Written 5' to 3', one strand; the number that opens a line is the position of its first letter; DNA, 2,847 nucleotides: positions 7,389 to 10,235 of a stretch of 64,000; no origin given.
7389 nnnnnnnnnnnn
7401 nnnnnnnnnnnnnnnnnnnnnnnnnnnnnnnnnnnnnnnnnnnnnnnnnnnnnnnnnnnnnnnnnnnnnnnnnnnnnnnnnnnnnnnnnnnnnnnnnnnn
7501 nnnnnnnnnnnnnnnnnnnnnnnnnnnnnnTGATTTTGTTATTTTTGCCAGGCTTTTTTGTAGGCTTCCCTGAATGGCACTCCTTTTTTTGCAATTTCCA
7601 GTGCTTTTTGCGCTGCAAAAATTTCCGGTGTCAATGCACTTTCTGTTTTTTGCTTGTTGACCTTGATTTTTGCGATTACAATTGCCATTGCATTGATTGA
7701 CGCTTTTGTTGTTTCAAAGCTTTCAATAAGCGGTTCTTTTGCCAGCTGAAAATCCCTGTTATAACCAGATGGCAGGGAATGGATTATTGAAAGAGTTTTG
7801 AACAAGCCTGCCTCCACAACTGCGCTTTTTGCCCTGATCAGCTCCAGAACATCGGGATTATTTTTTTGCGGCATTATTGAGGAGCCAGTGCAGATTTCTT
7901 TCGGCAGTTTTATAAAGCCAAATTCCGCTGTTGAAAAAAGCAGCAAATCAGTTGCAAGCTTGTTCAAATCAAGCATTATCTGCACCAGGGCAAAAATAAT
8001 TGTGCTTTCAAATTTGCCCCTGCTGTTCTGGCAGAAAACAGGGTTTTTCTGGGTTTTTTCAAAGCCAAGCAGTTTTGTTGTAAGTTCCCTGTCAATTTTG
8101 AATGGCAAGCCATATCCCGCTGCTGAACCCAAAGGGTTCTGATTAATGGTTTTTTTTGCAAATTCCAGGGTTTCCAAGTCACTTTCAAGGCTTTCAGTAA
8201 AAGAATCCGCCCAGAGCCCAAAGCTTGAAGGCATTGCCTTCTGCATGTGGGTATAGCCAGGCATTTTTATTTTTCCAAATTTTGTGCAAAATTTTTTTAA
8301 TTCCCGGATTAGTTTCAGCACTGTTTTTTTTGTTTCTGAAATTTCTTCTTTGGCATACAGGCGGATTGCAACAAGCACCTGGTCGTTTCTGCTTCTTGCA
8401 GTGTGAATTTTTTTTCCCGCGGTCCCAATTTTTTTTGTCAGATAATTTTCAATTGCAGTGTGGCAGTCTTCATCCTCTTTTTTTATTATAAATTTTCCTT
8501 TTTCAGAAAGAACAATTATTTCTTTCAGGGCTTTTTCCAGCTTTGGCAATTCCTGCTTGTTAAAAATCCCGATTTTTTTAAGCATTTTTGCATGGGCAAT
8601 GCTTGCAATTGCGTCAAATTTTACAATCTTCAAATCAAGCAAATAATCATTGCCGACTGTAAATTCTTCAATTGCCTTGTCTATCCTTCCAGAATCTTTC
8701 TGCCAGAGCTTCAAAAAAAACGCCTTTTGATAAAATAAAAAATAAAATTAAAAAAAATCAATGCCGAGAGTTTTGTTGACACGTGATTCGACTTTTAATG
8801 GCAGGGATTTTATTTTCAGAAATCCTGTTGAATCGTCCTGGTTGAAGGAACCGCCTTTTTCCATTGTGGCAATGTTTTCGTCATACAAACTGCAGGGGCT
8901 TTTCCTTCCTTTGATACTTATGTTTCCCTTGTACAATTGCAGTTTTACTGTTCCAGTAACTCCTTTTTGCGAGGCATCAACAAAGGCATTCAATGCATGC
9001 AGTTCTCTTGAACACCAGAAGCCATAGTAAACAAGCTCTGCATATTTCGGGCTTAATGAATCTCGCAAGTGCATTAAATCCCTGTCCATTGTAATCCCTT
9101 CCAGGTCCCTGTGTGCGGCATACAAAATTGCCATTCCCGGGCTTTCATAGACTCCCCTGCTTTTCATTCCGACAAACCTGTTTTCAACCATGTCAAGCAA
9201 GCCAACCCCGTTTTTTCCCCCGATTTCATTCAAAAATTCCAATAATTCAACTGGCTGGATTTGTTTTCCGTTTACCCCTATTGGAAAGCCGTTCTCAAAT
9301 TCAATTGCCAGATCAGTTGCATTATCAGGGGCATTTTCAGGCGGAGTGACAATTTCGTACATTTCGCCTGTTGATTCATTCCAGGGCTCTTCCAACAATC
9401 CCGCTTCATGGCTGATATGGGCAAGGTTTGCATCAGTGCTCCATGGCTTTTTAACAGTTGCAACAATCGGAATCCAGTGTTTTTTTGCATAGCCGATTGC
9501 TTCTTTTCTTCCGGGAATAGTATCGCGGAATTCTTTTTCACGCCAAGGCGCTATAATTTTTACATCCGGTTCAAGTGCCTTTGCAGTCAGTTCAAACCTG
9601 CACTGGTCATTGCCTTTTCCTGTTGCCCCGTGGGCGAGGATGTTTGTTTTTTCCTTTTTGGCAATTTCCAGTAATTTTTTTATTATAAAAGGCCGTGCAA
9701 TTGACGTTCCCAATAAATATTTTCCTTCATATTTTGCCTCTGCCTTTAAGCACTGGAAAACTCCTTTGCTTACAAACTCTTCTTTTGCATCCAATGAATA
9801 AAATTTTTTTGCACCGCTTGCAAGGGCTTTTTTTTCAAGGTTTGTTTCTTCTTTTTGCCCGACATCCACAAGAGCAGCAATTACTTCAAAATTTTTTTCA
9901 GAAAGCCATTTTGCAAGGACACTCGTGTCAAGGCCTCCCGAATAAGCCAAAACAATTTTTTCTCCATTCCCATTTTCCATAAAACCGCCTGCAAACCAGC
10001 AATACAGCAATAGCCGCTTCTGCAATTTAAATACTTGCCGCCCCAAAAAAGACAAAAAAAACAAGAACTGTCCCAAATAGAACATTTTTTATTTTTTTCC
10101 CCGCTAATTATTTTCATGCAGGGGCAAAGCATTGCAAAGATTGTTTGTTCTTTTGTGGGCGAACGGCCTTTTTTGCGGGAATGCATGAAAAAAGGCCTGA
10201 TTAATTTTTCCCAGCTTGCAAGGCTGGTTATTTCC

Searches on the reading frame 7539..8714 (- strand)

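Call 58: search_protein_families(library=pfam, proteins=[window:7539-8714:-], max_evalue=0.00001)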
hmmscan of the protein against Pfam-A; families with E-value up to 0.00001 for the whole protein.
window:7539-8714:- (391 aa): 1 family
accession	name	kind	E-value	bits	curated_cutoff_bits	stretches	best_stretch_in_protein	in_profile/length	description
PF00206.25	Lyase_1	-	2.4e-53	182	27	1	12-300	8-310/312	Lyase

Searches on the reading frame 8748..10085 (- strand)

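Call 58: search_protein_families(library=pfam, proteins=[window:8748-10085:-], max_evalue=0.00001)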
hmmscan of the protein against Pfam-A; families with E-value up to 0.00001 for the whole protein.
window:8748-10085:- (445 aa): 2 families
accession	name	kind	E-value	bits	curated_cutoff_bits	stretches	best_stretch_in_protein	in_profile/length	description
PF20979.2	Arginosuc_syn_C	-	2e-80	269.9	27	1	215-432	1-218/219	Arginosuccinate synthase C-terminal domain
PF00764.25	Arginosuc_synth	-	8.3e-59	198.7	27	1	43-206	1-162/162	Arginosuccinate synthase N-terminal HUP domain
